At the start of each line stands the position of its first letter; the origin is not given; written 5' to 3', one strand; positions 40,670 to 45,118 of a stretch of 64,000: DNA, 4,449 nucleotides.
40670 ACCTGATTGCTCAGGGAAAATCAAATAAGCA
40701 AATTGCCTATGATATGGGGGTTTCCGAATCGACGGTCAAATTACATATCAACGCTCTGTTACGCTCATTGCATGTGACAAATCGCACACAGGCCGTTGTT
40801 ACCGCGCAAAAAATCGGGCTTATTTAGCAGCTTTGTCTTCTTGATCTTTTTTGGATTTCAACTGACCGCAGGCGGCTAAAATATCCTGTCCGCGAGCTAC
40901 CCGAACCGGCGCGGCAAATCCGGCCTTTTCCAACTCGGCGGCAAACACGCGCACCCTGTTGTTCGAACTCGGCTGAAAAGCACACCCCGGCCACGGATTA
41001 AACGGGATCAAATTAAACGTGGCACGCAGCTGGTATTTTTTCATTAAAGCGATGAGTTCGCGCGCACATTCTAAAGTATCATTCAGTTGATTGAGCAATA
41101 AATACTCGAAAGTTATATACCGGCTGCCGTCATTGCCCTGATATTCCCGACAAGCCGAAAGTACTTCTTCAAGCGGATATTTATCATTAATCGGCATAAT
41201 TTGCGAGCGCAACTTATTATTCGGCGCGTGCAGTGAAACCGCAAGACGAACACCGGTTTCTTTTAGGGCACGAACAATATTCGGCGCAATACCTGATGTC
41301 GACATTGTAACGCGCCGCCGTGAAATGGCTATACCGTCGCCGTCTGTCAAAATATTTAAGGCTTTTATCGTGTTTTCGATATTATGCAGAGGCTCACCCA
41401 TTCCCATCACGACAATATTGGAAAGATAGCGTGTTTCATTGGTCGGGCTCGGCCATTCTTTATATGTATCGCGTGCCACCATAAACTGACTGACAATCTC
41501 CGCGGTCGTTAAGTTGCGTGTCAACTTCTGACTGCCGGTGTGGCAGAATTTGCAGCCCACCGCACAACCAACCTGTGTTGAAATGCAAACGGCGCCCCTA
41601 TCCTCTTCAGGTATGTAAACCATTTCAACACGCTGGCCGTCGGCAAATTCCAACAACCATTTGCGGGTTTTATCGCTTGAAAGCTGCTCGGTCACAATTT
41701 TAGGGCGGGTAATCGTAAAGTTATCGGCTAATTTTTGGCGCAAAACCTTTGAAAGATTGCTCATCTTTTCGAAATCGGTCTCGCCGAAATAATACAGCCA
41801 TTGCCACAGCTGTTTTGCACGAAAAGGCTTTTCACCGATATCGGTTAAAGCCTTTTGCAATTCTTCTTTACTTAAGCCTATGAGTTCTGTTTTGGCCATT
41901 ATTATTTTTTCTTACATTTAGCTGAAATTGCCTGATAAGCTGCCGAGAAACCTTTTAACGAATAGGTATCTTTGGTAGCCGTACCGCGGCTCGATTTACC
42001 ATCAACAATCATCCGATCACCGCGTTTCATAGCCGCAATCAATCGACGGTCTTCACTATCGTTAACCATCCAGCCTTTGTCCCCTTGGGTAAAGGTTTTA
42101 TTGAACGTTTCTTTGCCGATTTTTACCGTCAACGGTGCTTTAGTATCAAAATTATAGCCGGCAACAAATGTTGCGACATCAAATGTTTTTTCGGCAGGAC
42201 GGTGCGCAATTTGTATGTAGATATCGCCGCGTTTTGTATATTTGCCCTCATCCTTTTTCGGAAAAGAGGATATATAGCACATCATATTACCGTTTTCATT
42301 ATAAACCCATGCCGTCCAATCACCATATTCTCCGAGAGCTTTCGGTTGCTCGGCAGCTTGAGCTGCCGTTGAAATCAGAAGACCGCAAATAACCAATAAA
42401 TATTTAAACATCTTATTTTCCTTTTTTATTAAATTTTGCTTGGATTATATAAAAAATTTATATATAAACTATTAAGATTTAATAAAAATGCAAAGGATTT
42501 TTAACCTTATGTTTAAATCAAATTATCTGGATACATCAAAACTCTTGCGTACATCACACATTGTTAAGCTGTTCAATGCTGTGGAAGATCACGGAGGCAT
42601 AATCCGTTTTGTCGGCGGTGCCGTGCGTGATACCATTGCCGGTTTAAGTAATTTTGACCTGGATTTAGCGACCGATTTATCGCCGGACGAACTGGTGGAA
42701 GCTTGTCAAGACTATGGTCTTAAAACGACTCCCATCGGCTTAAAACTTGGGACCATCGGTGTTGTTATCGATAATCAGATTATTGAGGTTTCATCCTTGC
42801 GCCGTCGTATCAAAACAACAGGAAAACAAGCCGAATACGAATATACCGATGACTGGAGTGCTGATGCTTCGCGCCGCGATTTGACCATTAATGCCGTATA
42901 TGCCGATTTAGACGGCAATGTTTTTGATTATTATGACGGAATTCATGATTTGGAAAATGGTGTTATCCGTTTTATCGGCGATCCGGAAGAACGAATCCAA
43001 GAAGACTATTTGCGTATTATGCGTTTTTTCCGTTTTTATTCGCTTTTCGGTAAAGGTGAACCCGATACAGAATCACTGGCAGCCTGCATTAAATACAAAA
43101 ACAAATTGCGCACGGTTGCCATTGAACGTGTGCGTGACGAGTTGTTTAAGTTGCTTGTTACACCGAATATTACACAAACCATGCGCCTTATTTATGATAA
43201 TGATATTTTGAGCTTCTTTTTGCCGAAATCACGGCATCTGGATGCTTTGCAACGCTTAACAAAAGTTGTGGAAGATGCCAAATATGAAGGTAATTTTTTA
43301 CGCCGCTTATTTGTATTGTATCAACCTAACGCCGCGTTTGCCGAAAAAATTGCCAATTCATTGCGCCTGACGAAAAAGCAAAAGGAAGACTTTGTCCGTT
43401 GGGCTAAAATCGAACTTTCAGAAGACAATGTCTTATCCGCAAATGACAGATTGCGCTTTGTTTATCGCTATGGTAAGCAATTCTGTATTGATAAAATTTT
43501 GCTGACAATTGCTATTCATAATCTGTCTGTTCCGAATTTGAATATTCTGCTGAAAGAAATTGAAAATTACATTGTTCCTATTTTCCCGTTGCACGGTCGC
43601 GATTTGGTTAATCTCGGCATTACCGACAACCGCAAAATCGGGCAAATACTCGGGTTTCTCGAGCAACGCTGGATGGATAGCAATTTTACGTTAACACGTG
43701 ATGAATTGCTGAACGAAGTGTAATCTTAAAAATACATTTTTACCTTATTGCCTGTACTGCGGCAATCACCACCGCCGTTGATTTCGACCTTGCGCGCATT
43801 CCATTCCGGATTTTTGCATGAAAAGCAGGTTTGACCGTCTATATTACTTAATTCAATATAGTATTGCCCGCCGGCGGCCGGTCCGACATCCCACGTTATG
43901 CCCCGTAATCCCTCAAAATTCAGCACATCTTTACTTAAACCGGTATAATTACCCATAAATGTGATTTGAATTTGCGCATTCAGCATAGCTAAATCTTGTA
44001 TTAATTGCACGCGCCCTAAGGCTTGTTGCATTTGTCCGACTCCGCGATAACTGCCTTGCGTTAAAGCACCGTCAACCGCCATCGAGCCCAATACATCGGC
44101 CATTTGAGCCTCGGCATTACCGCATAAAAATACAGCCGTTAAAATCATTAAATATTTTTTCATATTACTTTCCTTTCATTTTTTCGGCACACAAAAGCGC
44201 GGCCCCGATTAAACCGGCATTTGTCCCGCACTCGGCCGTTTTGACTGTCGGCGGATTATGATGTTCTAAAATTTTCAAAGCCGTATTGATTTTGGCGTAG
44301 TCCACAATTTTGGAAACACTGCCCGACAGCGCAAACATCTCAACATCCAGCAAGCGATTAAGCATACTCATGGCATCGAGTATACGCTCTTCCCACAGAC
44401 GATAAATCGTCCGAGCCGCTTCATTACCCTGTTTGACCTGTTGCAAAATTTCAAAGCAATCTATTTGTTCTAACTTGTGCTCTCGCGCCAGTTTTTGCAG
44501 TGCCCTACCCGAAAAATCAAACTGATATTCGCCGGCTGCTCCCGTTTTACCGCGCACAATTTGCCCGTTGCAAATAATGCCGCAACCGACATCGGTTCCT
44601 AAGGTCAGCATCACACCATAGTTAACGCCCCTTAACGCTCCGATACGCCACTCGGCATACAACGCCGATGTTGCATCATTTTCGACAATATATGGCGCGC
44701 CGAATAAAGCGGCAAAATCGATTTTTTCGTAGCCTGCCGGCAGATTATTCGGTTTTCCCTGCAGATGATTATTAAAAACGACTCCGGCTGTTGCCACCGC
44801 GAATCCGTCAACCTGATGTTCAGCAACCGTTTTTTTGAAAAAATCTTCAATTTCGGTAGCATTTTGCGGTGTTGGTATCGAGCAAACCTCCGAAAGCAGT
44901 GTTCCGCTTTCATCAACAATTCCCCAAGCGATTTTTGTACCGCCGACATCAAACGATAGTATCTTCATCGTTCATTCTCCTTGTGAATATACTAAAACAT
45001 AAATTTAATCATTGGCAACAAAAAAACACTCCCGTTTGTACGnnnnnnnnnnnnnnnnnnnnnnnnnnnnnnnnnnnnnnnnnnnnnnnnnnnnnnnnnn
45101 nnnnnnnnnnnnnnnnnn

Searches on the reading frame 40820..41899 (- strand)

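Call 10: search_protein_families(library=pfam, proteins=[window:40820-41899:-], max_evalue=0.001)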
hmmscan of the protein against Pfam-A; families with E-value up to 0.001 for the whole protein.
window:40820-41899:- (359 aa): 2 families
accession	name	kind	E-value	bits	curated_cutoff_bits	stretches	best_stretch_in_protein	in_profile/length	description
PF21016.3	RlmN_N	-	1.9e-21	76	24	1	5-63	2-60/60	Ribosomal RNA large subunit methyltransferase N-terminal domain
PF04055.27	Radical_SAM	-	2.2e-16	60.9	29.5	1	106-274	1-156/166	Radical SAM superfamily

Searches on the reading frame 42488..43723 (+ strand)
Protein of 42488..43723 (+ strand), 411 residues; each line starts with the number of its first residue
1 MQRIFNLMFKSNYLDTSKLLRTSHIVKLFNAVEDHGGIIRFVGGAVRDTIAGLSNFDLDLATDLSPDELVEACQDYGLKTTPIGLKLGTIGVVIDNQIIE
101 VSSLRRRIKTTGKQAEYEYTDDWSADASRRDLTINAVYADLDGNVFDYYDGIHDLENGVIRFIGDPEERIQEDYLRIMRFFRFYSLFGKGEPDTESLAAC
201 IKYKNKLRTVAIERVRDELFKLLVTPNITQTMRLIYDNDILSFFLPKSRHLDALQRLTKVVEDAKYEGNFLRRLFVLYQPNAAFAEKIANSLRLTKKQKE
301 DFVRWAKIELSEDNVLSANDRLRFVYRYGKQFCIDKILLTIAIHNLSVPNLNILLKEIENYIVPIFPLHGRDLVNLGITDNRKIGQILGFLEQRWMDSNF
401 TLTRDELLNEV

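Call 10: search_protein_families(library=pfam, proteins=[window:42488-43723:+], max_evalue=0.001)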
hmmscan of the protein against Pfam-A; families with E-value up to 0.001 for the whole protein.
window:42488-43723:+ (411 aa): 2 families
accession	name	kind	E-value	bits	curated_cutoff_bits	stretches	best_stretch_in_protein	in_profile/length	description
PF01743.26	PolyA_pol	-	5.9e-27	95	23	1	40-161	2-126/126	Poly A polymerase head domain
PF12627.12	PolyA_pol_RNAbd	-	2.8e-09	37.1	22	1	193-247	5-59/64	Probable RNA and SrmB- binding site of polymerase A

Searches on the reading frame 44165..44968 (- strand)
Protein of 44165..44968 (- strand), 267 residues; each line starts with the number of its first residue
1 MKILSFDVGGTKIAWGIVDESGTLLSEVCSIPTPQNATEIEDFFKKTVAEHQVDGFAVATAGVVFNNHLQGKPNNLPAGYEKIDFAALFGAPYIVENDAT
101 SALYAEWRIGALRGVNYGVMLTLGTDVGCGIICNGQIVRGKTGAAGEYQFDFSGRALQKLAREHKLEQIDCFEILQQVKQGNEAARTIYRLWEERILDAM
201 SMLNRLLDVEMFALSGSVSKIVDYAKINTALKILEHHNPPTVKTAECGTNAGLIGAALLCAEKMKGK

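Call 10: search_protein_families(library=pfam, proteins=[window:44165-44968:-], max_evalue=0.001)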
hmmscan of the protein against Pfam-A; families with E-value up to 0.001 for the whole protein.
window:44165-44968:- (267 aa): 1 family
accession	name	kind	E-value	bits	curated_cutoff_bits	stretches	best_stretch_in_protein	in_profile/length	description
PF00480.26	ROK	-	1.4e-29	104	22.9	2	5-147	3-154/294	ROK family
